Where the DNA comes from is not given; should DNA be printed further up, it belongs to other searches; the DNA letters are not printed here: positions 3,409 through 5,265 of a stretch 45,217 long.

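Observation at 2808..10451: Radical-SAM/SPASM RiPP locus with GG-leader precursor, LuxR regulator, dedicated OM barrel and C39 ABC exporter - product class not assignable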

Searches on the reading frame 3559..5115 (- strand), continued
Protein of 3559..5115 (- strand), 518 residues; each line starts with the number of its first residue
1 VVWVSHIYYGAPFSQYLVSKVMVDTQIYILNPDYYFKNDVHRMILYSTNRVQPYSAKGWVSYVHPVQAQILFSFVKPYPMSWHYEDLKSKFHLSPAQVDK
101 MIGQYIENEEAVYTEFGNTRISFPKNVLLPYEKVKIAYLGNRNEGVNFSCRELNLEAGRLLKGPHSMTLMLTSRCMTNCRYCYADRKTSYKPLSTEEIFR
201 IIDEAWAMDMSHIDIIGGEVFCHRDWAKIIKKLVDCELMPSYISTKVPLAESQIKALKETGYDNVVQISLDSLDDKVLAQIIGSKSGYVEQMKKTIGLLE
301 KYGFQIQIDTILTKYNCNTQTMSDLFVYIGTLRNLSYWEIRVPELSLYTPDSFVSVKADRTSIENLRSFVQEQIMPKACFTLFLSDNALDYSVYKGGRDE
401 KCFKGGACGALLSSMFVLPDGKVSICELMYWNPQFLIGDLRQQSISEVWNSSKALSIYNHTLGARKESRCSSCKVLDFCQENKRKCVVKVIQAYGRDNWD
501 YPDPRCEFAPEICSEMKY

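Call 17: find_encoding_contigs(protein=P0070, flank=10000, max_places=2)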
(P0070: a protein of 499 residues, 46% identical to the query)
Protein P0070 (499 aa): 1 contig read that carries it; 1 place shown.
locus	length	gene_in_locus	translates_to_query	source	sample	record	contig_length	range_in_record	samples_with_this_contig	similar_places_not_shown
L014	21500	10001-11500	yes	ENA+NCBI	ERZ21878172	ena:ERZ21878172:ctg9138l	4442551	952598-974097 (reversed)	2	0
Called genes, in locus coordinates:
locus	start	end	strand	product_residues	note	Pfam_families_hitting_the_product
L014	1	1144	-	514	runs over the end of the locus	PF01609:DDE_Tnp_1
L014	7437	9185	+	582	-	PF00515:TPR_1 (faint), PF07719:TPR_2 (faint), PF13432:TPR_16 (faint), PF13424:TPR_12 (weak)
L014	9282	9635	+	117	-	PF11589:DUF3244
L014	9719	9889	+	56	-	-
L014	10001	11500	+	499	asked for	PF04055:Radical_SAM, PF13186:SPASM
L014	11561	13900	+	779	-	PF13620:CarboxypepD_reg, PF13715:CarbopepD_reg_2, PF14905:OMP_b-brl_3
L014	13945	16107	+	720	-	PF03412:Peptidase_C39, PF00664:ABC_membrane, PF02463:SMC_N (faint), PF00005:ABC_tran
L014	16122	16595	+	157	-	PF26002:Beta-barrel_AprE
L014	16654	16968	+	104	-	PF01757:Acyl_transf_3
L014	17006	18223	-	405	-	PF07690:MFS_1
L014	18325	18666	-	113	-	-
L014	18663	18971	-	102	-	PF04977:DivIC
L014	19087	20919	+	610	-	PF05496:RuvB_N (faint), PF13177:DNA_pol3_delta2, PF13401:AAA_22 (faint), PF00004:AAA, PF22608:DNAX_ATPase_lid, PF12169:DNA_pol3_gamma3 (weak), PF28557:DUF8439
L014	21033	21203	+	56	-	PF00037:Fer4, PF13237:Fer4_10, PF14697:Fer4_21 (weak), PF13187:Fer4_9, PF13484:Fer4_16 (weak), PF12838:Fer4_7 (weak), PF12797:Fer4_2 (weak), PF00037:Fer4, +6 more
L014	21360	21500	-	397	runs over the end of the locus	PF00155:Aminotran_1_2, PF01041:DegT_DnrJ_EryC1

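Call 18: find_encoding_contigs(protein=P0006, flank=10000, max_places=2)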
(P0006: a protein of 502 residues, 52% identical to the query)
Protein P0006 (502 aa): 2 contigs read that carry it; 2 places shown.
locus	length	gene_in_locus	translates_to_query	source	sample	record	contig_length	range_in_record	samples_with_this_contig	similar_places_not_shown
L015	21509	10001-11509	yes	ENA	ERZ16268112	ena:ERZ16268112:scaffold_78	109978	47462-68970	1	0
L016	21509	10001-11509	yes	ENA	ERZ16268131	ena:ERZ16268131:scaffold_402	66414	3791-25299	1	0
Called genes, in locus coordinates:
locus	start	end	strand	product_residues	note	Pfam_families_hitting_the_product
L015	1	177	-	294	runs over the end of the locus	PF00763:THF_DHG_CYH, PF02882:THF_DHG_CYH_C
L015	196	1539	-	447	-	PF02881:SRP54_N, PF06414:Zeta_toxin (weak), PF13401:AAA_22, PF00448:SRP54, PF02492:cobW (faint), PF02978:SRP_SPB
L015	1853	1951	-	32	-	-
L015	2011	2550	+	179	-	PF12833:HTH_18, PF00165:HTH_AraC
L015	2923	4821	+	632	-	PF00403:HMA, PF00122:E1-E2_ATPase, PF00702:Hydrolase, PF08282:Hydrolase_3 (faint)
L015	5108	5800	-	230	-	-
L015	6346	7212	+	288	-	PF23914:TPR_CcmH_CycH (faint), PF07719:TPR_2 (faint), PF13371:TPR_9 (faint), PF13428:TPR_14 (faint), PF13432:TPR_16 (faint), PF00515:TPR_1 (faint), PF13414:TPR_11 (weak), PF14559:TPR_19, +4 more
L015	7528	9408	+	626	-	-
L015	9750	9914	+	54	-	-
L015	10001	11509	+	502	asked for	PF04055:Radical_SAM, PF13186:SPASM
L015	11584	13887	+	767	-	PF13620:CarboxypepD_reg, PF13715:CarbopepD_reg_2, PF00593:TonB_dep_Rec_b-barrel (weak), PF14905:OMP_b-brl_3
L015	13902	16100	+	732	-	PF03412:Peptidase_C39, PF00664:ABC_membrane, PF02463:SMC_N (faint), PF00005:ABC_tran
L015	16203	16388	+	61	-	-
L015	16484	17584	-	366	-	PF01370:Epimerase, PF04321:RmlD_sub_bind, PF16363:GDP_Man_Dehyd (faint)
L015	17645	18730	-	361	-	PF01370:Epimerase, PF04321:RmlD_sub_bind (weak), PF16363:GDP_Man_Dehyd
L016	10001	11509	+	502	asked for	PF04055:Radical_SAM, PF13186:SPASM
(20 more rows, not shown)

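Call 19: find_encoding_contigs(protein=P0039, flank=10000, max_places=2)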
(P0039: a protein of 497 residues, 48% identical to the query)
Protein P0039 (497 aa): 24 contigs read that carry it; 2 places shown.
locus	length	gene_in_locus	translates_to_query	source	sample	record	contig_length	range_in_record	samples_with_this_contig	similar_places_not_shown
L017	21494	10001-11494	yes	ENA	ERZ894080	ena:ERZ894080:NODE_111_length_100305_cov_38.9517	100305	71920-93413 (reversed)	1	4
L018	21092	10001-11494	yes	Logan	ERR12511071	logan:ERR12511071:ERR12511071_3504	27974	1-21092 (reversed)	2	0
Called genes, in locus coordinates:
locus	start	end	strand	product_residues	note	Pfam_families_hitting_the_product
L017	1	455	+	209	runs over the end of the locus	PF13605:DUF4141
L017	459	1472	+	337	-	PF07863:CtnDOT_TraJ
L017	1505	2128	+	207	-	-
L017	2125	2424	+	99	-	-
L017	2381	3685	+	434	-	PF12508:Transposon_TraM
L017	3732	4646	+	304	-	PF13595:DUF4138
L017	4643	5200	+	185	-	PF10626:TraO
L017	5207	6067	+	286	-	PF01807:Zn_ribbon_DnaG, PF13155:Toprim_2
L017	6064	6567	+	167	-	PF12988:TraQ_transposon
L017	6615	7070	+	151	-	PF00959:Phage_lysozyme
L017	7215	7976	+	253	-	PF00899:ThiF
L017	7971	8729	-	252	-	PF00196:GerE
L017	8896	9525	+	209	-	-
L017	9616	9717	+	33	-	-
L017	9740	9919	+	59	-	-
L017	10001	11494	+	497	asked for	PF04055:Radical_SAM, PF13186:SPASM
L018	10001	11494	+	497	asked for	PF04055:Radical_SAM, PF13186:SPASM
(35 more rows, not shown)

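Call 20: find_encoding_contigs(protein=P0032, flank=10000, max_places=2)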
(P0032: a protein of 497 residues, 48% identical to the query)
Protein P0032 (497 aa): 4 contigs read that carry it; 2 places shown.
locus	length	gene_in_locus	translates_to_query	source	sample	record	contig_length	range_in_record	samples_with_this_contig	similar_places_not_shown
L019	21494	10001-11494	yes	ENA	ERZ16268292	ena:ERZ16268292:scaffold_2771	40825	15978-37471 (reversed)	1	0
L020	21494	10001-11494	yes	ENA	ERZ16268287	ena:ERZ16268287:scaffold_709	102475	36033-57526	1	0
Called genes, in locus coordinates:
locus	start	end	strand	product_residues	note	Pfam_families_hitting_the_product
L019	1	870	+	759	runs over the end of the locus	PF13620:CarboxypepD_reg (weak), PF13715:CarbopepD_reg_2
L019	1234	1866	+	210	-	PF00156:Pribosyltran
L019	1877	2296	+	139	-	-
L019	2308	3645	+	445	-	PF00206:Lyase_1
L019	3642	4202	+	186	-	-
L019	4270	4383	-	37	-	-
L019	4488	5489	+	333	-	PF14289:DUF4369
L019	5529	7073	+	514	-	PF13541:ChlI, PF00493:MCM (faint), PF01078:Mg_chelatase, PF07728:AAA_5, PF13335:Mg_chelatase_C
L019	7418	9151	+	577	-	PF17874:TPR_MalT (faint)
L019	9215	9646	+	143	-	-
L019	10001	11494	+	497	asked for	PF04055:Radical_SAM, PF13186:SPASM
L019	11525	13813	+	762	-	PF13620:CarboxypepD_reg (weak), PF13715:CarbopepD_reg_2, PF14905:OMP_b-brl_3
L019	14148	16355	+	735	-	PF03412:Peptidase_C39, PF00664:ABC_membrane, PF00005:ABC_tran, PF02463:SMC_N (faint)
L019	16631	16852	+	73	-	-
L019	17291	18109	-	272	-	PF13739:PdaC (weak), PF11738:DUF3298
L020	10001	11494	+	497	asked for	PF04055:Radical_SAM, PF13186:SPASM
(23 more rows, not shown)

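Call 34: find_related_loci(query=A2, collection=metagenome_contigs, flank=8000)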
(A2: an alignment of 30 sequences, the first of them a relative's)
Query A2 (497 aa) in metagenome_contigs; peptide patterns used: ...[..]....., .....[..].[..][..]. (x = any residue, [..] = any of these).
519 stretches matched a pattern; 446 encode a relative of the query (tblastn E <= 1e-3); the best 80 are kept; 80 distinct loci.
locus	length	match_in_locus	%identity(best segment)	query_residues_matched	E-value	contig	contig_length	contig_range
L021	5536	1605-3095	51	2-497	2e-178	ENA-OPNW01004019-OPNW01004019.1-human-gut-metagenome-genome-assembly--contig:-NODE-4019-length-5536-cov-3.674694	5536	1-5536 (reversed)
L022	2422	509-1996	51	2-497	0e+0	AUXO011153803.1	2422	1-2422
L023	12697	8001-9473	52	8-497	4e-175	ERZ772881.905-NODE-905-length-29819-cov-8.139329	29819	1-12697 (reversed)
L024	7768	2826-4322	51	1-497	8e-173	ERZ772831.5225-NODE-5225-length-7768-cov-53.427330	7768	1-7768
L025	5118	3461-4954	48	1-497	2e-173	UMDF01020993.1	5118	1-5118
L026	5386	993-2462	51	8-497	9e-173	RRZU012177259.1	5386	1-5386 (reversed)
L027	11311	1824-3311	51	2-497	7e-169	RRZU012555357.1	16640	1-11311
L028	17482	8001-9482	51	5-497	1e-167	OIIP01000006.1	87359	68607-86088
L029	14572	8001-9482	51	5-497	1e-167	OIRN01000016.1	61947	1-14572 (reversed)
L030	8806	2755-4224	51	4-491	3e-167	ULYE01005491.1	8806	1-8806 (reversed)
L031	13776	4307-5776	51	4-491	3e-167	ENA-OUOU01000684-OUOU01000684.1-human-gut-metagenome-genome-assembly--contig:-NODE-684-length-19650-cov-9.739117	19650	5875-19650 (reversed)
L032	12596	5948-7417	51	4-491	3e-167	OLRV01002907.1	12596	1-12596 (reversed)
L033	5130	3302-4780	51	1-491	2e-170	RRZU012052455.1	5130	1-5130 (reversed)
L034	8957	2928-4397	51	4-491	3e-167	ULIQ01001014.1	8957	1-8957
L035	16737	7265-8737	50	1-490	5e-167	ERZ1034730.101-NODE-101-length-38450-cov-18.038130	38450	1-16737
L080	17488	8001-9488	39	5-497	8e-121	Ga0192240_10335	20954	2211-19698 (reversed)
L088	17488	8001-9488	37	5-497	3e-113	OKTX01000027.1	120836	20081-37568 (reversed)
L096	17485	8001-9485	34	5-497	9e-110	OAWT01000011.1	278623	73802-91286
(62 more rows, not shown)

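Call 52: predict_structure(alignment_id=A2)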
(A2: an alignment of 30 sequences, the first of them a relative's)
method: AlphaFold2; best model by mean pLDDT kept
length: 497 residues; sequences in the alignment: 30
mean_pLDDT: 89.1   pTM: 0.90
mean pLDDT of the five models: 89.1, 88.6, 87.1, 86.5, 84.8
residues with pLDDT >= 90: 305; 70-90: 163; 50-70: 27; < 50: 2
segments of 3 or more residues with pLDDT < 50: none
pLDDT, mean of each block of 10 residues (from residue 1): 83 93 92 92 94 91 91 89 94 91 95 70 86 90 94 83 73 96 96 86 94 94 92 97 94 96 94 97 96 96 98 97 80 90 96 97 87 77 68 93 87 93 97 90 78 77 83 84 86 60
secondary structure, 60 per line:
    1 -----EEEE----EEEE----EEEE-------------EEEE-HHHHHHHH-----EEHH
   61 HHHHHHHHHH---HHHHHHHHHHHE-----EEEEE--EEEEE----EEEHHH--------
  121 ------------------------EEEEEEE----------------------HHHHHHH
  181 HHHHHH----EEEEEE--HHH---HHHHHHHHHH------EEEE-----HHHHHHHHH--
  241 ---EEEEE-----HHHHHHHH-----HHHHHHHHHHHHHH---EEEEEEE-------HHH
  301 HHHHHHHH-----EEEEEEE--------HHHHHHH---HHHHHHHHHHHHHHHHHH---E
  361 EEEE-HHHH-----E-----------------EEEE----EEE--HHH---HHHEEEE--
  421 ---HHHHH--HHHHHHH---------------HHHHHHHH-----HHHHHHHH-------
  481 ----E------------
elements in order: E6-9 E14-17 E22-25 E39-42 H44-51 H59-70 H74-84 E91-95 E98-102 E107-109 E145-151 H174-186 E191-196 H205-214 E221-224 H230-238 E244-248 H254-261 H267-280 E284-290 H298-308 E314-320 H329-335 H339-356 E360-364 H366-369 E393-396 E401-403 E415-418 H424-428 H431-437 H453-460 H466-473
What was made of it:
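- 3559..5052 (-): Radical SAM/SPASM peptide maturase, 497 aa, with an N-terminal peptide-recognition (RRE-like) domain. An upstream GTG at 5115 would give 518 aa. AF2 model has pLDDT 89 with a beta-strand then three-helix N-domain (call 52).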

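Call 55: fold_search(model_id=the predicted structure, library=pdb)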
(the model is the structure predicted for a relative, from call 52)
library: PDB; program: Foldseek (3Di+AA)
matches with E <= 10: 1704; with E <= 0.001: 148
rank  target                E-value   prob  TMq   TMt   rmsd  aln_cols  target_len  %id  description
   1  5v1s_A                2.6e-15  1.00  0.60  0.69   7.9       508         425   15  Crystal structure of Streptococcus suis SuiB bound to S-adenosylmethionine (released 2017-08-30)
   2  6c8v                  7.8e-15  1.00  0.49  0.74   5.0       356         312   18  X-ray structure of PqqE from Methylobacterium extorquens (released 2018-02-14)
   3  5v1t_A                7.8e-15  1.00  0.60  0.67   8.7       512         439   15  Crystal structure of Streptococcus suis SuiB bound to precursor peptide SuiA (released 2017-08-30)
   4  5v1q_B                8.2e-15  1.00  0.61  0.67   7.6       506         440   14  Crystal structure of Streptococcus suis SuiB (released 2017-08-30)
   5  6efn                  9.2e-15  1.00  0.57  0.71   7.2       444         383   14  Structure of a RiPP maturase, SkfB (released 2018-10-24)
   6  5v1q_A                9.2e-15  1.00  0.59  0.67   8.4       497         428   15  Crystal structure of Streptococcus suis SuiB (released 2017-08-30)
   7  5v1s_B                3.5e-14  1.00  0.58  0.66   7.4       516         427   14  Crystal structure of Streptococcus suis SuiB bound to S-adenosylmethionine (released 2017-08-30)
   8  5wgg_A                1.0e-12  1.00  0.43  0.47  16.5       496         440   15  Structural Insights into Thioether Bond Formation in the Biosynthesis of Sactipeptides (released 2017-07-26)
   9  5why_B                5.3e-12  1.00  0.44  0.50  16.7       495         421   15  Structural Insights into Thioether Bond Formation in the Biosynthesis of Sactipeptides (released 2017-07-26)
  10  5why_A                8.0e-12  1.00  0.44  0.51  15.9       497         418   15  Structural Insights into Thioether Bond Formation in the Biosynthesis of Sactipeptides (released 2017-07-26)
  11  9dgw_A                4.3e-11  1.00  0.42  0.70   4.3       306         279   16  X-ray crystal structure of the Viperin-like enzyme from T. virens with bound CTP and SAM (released 2025-02-12)
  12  9dgw_B                9.0e-11  1.00  0.42  0.70   4.3       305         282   16  X-ray crystal structure of the Viperin-like enzyme from T. virens with bound CTP and SAM (released 2025-02-12)
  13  4k37_A                1.0e-10  1.00  0.45  0.59   7.3       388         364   16  Native anSMEcpe with bound AdoMet (released 2013-05-08)
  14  9dfw_A                1.1e-10  1.00  0.39  0.65   4.0       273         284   15  X-ray crystal structure of an engineered Viperin-like enzyme from T. virens with bound CTP and SAM (released 2025-02-12)
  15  9dfw_B                1.1e-10  1.00  0.39  0.63   3.9       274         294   15  X-ray crystal structure of an engineered Viperin-like enzyme from T. virens with bound CTP and SAM (released 2025-02-12)
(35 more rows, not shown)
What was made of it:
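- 3559..5052 (-): Best Foldseek hits are SuiB, PqqE, SkfB and CteB (call 55).
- On Radical SAM / SPASM peptide maturases (RiPP class): The model shows an N-domain of beta strands followed by three helices, and the full-length structural match to SuiB includes its RRE (calls 52, 55).
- Enzyme architecture (RRE, rSAM, SPASM) and nearest folds SuiB, PqqE, SkfB, CteB: calls 52, 55.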

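Call 63: search_solved_structures(query=A3, max_evalue=0.01)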
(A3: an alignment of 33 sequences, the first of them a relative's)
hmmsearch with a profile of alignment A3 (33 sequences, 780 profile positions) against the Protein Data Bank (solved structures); distinct sequences matched with E-value up to 0.01: 14.
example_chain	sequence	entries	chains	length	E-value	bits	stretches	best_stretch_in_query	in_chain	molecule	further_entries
8aa4_A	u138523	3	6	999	5.1e-17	64.3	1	8-230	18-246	SusC homolog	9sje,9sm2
5mzs_A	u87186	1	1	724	2e-11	45.8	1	153-689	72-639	Ferric enterobactin receptor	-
6i2j_A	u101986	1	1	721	2.1e-11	45.8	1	153-689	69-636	Ferric enterobactin receptor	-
6r1f_A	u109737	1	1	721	2.5e-11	45.5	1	153-689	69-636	Ferric enterobactin receptor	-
6q5e_A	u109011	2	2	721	2.6e-11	45.4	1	153-689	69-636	Ferric enterobactin receptor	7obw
5m9b_A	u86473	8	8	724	2.6e-11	45.4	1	153-689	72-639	Ferric enterobactin receptor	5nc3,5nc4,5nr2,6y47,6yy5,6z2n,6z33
5out_A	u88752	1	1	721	2.9e-11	45.3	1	153-689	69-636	Ferric enterobactin receptor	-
6ytc_A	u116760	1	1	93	6.7e-11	44.1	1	24-114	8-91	TonB-dependent receptor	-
9hfj_A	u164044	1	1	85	3e-10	41.9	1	21-102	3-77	SusC homolog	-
9nn6_A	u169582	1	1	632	2.5e-09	38.9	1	138-340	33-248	Colicin I receptor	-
2hdf_A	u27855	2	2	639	2.8e-09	38.7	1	138-340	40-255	Colicin I receptor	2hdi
8the_A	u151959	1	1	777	0.00031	22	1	463-633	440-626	Heme/hemoglobin uptake outer membrane receptor PhuR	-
4wi0_B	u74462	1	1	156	0.0021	19.3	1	54-93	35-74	Cellulosomal scaffoldin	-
4u3s_B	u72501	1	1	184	0.0028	18.9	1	54-93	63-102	Cellulosomal scaffoldin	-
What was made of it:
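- On TonB-dependent transporters, Oar-type with CarboxypepD_reg N-terminal extension: The profile matches the plug plus barrel of PfeA and the plug of Cir (call 63).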

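Call 65: predict_structure(alignment_id=A3)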
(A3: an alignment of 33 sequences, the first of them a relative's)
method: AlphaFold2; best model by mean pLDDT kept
length: 773 residues; sequences in the alignment: 33
mean_pLDDT: 83.3   pTM: 0.73
mean pLDDT of the five models: 83.3, 82.2, 80.3, 79.6, 79.5
residues with pLDDT >= 90: 254; 70-90: 426; 50-70: 62; < 50: 31
segments of 3 or more residues with pLDDT < 50: 1-20, 103-113
pLDDT, mean of each block of 10 residues (from residue 1): 43 41 83 85 80 82 78 81 83 85 39 65 82 79 85 76 75 66 74 75 78 71 85 85 83 88 89 87 91 90 85 92 87 81 91 92 87 94 87 83 93 89 91 91 73 89 92 89 92 87 90 89 90 88 84 89 92 91 89 88 90 93 85 93 81 93 87 91 89 89 85 82 89 85 86 64 73 79
secondary structure, 60 per line:
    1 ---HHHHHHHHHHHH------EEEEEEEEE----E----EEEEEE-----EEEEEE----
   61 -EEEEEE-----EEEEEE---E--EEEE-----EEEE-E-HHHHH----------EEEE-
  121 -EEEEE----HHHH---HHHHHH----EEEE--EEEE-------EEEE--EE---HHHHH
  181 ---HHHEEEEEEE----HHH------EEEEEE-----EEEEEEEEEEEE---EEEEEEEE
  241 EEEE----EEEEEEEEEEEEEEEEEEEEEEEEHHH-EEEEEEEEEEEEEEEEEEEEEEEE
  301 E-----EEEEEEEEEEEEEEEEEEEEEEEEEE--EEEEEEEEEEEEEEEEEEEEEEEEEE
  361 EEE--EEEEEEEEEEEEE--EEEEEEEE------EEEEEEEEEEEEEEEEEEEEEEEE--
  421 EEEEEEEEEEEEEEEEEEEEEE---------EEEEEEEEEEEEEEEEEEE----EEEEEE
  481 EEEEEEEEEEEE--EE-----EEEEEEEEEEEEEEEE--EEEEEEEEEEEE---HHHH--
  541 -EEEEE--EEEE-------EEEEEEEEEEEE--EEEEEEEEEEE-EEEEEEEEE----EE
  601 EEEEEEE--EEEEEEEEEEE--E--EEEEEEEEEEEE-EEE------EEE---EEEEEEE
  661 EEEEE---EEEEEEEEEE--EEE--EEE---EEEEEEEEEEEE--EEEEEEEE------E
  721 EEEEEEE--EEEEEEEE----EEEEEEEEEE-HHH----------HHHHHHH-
elements in order (helices of 4 or more, strands of 3 or more residues): H4-15 E22-30 E40-45 E51-56 E62-67 E73-78 E85-88 E94-97 H101-105 E116-119 E122-126 H131-134 H138-143 E148-151 E154-157 E165-168 H176-180 E187-193 E207-212 E218-229 E233-244 E249-272 E277-301 E307-332 E335-363 E366-378 E381-388 E395-418 E421-442 E452-470 E475-492 E502-517 E520-531 H535-538 E542-546 E549-552 E560-571 E574-584 E586-594 E599-607 E610-620 E626-637 E639-641 E648-650 E654-665 E669-678 E681-683 E686-688 E692-703 E706-713 E720-727 E730-737 E742-751 H766-772
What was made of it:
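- On TonB-dependent transporters, Oar-type with CarboxypepD_reg N-terminal extension: The AF2 model (pLDDT 83) has a plug at 116-212 and a barrel at 218-751 (call 65).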
